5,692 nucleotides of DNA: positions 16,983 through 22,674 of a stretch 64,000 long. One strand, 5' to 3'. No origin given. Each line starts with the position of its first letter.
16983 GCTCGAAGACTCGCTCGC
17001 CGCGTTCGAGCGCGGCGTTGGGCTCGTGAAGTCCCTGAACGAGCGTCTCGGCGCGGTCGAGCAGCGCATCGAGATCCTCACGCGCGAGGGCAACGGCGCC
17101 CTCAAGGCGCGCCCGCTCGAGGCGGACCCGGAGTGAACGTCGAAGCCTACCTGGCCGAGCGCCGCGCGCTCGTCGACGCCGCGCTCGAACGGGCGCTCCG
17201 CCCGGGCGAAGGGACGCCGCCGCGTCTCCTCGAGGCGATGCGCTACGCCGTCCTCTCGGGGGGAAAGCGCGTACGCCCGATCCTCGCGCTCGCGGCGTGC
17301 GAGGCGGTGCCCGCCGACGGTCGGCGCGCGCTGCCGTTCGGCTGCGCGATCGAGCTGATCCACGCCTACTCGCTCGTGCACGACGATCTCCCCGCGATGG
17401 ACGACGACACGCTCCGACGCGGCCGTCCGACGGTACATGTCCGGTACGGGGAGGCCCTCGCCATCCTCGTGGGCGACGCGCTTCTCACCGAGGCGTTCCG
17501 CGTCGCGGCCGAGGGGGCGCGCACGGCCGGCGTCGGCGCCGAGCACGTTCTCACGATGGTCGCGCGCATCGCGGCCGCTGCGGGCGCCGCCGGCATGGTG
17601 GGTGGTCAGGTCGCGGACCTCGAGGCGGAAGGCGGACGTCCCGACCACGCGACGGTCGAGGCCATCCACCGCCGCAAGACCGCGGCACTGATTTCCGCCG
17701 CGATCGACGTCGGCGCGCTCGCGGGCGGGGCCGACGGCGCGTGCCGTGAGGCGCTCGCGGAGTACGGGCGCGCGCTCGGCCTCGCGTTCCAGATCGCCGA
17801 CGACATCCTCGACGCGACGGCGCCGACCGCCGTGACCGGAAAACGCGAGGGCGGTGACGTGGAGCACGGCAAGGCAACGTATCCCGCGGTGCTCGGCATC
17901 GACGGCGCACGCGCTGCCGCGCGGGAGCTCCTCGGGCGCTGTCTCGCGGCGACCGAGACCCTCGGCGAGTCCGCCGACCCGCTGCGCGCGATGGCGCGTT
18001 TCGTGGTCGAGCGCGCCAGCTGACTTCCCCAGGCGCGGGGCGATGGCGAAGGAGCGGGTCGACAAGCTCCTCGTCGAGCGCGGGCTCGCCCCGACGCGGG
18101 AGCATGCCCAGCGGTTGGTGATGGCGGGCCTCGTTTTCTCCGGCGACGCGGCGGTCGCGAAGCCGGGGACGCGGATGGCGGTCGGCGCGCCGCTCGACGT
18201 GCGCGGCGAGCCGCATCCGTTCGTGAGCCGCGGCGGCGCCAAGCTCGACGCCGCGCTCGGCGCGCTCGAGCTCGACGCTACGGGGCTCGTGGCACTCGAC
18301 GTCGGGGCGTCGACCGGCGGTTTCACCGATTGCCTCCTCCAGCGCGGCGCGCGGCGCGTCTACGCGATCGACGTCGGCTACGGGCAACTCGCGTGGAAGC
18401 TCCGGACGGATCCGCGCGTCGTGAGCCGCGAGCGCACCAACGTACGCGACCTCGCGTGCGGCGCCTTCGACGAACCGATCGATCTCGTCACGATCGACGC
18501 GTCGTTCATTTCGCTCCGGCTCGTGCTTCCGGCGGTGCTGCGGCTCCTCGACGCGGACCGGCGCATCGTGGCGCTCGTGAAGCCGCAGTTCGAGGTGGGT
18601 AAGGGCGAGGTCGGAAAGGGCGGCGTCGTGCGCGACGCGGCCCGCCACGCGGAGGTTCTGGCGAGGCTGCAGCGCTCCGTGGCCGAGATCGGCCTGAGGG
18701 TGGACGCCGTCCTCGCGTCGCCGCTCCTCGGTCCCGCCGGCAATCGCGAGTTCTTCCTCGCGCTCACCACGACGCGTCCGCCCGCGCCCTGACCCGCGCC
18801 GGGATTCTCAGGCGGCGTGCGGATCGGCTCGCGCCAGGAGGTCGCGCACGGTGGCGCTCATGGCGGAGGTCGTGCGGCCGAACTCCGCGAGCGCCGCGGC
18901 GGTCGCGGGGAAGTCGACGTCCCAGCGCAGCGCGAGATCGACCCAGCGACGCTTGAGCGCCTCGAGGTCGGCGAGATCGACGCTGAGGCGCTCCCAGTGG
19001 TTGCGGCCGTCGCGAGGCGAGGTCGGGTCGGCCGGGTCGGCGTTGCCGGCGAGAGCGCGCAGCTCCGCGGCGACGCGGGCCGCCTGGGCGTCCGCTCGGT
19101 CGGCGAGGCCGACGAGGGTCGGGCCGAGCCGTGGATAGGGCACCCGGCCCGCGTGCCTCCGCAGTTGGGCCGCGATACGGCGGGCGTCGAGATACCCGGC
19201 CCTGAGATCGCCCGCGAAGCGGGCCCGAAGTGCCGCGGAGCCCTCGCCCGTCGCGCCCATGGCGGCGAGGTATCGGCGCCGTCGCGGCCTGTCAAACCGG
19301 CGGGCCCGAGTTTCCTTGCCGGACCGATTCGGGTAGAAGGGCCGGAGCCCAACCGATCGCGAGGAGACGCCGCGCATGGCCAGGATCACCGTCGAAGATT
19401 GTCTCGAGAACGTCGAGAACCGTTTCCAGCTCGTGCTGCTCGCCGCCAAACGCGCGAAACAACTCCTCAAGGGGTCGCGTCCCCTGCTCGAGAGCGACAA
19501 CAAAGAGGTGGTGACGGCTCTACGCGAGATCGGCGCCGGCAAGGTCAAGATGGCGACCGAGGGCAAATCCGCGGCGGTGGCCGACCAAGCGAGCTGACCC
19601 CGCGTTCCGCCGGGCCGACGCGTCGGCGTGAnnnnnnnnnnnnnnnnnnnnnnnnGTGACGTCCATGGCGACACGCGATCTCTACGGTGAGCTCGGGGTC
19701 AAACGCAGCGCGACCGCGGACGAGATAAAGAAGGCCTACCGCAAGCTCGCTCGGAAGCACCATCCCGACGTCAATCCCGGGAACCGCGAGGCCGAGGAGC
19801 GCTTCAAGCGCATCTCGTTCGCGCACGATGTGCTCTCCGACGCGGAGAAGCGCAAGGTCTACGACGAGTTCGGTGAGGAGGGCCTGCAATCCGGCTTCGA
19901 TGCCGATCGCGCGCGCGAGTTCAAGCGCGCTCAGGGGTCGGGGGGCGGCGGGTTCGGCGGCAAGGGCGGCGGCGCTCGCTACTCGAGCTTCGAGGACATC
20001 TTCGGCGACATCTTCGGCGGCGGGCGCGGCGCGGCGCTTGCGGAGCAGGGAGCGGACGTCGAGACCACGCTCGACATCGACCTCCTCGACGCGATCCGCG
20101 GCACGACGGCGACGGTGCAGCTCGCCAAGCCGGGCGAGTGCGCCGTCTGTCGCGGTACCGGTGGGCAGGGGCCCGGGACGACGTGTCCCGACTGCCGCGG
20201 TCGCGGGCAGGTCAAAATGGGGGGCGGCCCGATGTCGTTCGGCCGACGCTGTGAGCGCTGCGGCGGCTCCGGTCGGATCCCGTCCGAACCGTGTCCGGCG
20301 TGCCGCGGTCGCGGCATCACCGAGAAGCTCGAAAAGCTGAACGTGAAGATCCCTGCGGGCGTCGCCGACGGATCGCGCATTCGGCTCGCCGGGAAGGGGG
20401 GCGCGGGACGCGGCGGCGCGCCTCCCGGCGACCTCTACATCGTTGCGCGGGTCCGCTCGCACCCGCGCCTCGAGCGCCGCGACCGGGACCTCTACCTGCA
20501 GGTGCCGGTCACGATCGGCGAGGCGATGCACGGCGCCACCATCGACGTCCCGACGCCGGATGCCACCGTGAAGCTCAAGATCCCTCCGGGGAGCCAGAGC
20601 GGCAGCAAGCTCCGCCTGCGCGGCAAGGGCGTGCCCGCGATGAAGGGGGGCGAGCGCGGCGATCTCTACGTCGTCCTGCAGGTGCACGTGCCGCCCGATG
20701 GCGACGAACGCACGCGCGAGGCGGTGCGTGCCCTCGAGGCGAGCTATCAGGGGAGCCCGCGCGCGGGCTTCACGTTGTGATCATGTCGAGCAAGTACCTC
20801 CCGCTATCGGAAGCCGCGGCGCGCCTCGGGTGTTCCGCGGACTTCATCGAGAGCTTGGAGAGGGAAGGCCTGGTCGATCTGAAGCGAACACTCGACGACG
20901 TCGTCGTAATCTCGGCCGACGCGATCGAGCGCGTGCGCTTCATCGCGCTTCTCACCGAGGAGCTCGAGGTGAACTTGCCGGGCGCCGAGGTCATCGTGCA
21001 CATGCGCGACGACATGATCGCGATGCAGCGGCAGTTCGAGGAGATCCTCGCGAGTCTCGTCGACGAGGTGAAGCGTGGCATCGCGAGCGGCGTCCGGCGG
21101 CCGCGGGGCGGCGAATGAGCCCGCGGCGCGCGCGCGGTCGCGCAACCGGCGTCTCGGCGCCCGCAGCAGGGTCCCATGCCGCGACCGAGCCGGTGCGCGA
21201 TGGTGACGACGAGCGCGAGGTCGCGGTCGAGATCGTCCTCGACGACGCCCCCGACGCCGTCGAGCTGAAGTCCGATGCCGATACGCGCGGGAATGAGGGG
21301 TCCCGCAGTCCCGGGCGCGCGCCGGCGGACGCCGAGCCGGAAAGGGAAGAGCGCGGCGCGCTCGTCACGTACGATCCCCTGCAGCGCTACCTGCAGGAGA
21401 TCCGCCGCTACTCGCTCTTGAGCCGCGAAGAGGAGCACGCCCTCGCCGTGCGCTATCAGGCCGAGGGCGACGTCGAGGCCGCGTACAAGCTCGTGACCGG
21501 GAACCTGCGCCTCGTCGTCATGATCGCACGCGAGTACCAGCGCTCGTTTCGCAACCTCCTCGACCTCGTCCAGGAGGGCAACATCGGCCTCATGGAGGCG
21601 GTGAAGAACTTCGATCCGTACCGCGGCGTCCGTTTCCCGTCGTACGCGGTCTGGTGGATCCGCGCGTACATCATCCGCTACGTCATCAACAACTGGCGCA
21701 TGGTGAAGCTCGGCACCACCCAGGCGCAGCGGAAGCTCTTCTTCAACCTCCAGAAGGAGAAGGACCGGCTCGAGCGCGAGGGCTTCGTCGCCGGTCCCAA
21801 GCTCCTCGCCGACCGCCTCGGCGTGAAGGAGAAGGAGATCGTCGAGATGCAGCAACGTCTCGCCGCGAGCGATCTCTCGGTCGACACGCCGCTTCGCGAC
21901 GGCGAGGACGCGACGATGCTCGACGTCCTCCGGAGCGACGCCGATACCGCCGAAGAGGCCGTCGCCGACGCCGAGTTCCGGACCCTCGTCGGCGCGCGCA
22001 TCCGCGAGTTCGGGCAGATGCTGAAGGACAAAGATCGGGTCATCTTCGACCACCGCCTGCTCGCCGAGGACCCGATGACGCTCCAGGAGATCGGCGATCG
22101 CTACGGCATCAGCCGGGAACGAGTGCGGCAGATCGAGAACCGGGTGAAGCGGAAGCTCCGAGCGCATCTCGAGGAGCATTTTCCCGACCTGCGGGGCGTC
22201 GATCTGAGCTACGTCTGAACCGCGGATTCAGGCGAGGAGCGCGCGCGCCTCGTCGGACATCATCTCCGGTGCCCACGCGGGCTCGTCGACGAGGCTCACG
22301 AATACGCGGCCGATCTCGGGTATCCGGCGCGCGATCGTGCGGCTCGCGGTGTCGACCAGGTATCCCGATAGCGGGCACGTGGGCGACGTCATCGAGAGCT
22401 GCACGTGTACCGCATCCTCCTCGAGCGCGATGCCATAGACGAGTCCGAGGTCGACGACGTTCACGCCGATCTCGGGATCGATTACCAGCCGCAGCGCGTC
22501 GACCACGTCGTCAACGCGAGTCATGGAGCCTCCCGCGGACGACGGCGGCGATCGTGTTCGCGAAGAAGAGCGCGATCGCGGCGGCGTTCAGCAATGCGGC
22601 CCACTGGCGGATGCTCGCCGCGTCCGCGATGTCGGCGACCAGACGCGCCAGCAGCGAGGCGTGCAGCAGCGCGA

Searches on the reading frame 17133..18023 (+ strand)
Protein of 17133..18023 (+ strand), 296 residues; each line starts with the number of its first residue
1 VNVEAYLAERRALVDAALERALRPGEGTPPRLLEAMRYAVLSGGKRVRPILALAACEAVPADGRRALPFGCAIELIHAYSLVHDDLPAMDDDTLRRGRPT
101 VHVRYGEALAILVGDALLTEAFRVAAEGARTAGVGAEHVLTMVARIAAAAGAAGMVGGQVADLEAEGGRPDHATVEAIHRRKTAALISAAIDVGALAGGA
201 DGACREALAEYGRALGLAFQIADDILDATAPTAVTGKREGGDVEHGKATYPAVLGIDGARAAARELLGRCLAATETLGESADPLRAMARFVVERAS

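Call 83: search_protein_families(library=pfam, proteins=[window:17133-18023:+], max_evalue=0.001)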
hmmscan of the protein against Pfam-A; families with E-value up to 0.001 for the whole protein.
window:17133-18023:+ (296 aa): 1 family
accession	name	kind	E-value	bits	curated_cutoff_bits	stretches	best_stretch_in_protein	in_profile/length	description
PF00348.22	polyprenyl_synt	-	1.6e-56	191.8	27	1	30-272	2-235/251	Polyprenyl synthetase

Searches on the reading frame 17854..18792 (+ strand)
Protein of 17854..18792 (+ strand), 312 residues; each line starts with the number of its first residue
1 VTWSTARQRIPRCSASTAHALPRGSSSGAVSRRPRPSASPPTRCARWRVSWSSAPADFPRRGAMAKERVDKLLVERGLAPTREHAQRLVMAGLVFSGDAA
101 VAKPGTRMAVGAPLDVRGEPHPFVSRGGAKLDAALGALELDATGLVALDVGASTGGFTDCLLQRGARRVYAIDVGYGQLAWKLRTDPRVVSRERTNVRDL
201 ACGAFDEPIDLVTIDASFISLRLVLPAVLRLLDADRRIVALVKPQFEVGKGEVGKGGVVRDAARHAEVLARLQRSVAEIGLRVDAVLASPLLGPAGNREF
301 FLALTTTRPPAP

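Call 68: search_protein_families(library=pfam, proteins=[window:17854-18792:+], max_evalue=0.001)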
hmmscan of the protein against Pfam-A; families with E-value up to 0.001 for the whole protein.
window:17854-18792:+ (312 aa): 2 families
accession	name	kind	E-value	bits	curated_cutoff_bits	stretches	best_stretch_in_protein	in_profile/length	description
PF01728.25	FtsJ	-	6.4e-41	140.7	24.1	1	123-304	1-179/181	FtsJ-like methyltransferase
PF01479.30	S4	-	4.6e-07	29.9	22.8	1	67-106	1-40/48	S4 domain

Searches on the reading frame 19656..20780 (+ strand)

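Call 68: search_protein_families(library=pfam, proteins=[window:19656-20780:+], max_evalue=0.001)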
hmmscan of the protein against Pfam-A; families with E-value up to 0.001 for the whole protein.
window:19656-20780:+ (374 aa): 4 families
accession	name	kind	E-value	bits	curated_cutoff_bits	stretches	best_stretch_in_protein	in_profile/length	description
PF01556.23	DnaJ_C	-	4.6e-47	160.3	26.6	1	135-346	1-152/152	DnaJ C terminal domain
PF00226.36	DnaJ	-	5.6e-26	90.9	27.8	1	8-70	1-63/63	DnaJ domain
PF00684.25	DnaJ_CXXCXGXG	-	1.2e-08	35.5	32.7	1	162-220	1-65/65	DnaJ central domain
PF15777.11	Anti-TRAP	-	0.0003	21.1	32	1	198-221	12-41/59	Tryptophan RNA-binding attenuator protein inhibitory protein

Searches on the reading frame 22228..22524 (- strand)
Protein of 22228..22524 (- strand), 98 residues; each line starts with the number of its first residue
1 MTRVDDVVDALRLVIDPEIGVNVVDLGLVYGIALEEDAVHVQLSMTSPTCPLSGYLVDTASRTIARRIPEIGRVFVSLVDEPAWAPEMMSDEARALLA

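Call 83: search_protein_families(library=pfam, proteins=[window:22228-22524:-], max_evalue=0.001)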
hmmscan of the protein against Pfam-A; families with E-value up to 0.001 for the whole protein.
window:22228-22524:- (98 aa): 1 family
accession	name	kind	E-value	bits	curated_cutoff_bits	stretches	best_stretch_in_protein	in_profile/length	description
PF01883.24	FeS_assembly_P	-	8.6e-17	61.6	23.5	1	5-74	2-69/73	Iron-sulfur cluster assembly protein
